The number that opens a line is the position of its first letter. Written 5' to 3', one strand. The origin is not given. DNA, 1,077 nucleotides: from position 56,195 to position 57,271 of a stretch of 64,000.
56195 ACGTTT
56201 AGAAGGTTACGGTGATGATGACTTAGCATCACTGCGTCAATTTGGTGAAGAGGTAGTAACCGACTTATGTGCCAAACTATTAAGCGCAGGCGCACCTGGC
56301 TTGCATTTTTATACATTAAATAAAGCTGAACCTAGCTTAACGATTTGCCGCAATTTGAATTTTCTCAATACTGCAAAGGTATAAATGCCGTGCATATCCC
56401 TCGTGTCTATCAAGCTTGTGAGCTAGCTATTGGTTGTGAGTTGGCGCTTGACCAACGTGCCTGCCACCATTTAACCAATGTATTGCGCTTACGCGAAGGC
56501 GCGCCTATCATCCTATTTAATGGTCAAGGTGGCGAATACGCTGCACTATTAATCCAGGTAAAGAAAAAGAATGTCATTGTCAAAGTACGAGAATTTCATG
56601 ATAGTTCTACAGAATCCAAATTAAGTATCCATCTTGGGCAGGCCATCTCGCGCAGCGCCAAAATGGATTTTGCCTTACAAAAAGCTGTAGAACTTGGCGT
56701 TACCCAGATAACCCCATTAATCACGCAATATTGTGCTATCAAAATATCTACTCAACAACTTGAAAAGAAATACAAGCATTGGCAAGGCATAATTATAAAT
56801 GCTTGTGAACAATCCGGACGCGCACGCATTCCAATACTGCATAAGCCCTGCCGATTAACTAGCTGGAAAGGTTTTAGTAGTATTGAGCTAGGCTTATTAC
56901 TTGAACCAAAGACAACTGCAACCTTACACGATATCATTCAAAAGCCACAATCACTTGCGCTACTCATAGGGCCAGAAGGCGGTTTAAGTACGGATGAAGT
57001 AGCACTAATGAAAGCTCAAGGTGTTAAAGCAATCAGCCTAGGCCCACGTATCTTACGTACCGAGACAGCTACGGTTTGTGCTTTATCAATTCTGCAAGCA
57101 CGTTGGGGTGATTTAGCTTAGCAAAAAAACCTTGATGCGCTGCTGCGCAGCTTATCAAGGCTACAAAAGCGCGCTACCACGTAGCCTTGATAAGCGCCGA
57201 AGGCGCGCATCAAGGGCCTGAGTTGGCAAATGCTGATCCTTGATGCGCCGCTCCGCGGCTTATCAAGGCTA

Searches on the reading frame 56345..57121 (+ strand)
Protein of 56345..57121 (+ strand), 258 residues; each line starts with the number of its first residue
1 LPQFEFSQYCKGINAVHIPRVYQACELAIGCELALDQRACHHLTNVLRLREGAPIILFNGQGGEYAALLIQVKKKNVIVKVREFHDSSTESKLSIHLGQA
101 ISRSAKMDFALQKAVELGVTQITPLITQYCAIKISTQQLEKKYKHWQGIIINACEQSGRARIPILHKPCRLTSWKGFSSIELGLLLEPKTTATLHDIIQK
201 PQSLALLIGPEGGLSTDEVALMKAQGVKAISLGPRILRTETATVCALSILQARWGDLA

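Call 35: search_protein_families(library=pfam, proteins=[window:56345-57121:+])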
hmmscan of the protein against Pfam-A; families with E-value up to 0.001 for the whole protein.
window:56345-57121:+ (258 aa): 2 families
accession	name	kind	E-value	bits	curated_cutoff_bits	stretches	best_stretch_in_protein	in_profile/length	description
PF04452.19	Methyltrans_RNA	-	6e-49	166.2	23.9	1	90-251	2-165/165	RNA methyltransferase domain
PF20260.4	PUA_4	-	2.2e-12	47.3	23.9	1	38-81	4-47/48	RNA methyltransferase PUA domain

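Call 36: find_encoding_contigs(protein=window:56345-57121:+, flank=10000, max_places=10)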
Protein window:56345-57121:+ (258 aa): no gene with exactly this product is on record in the collection.
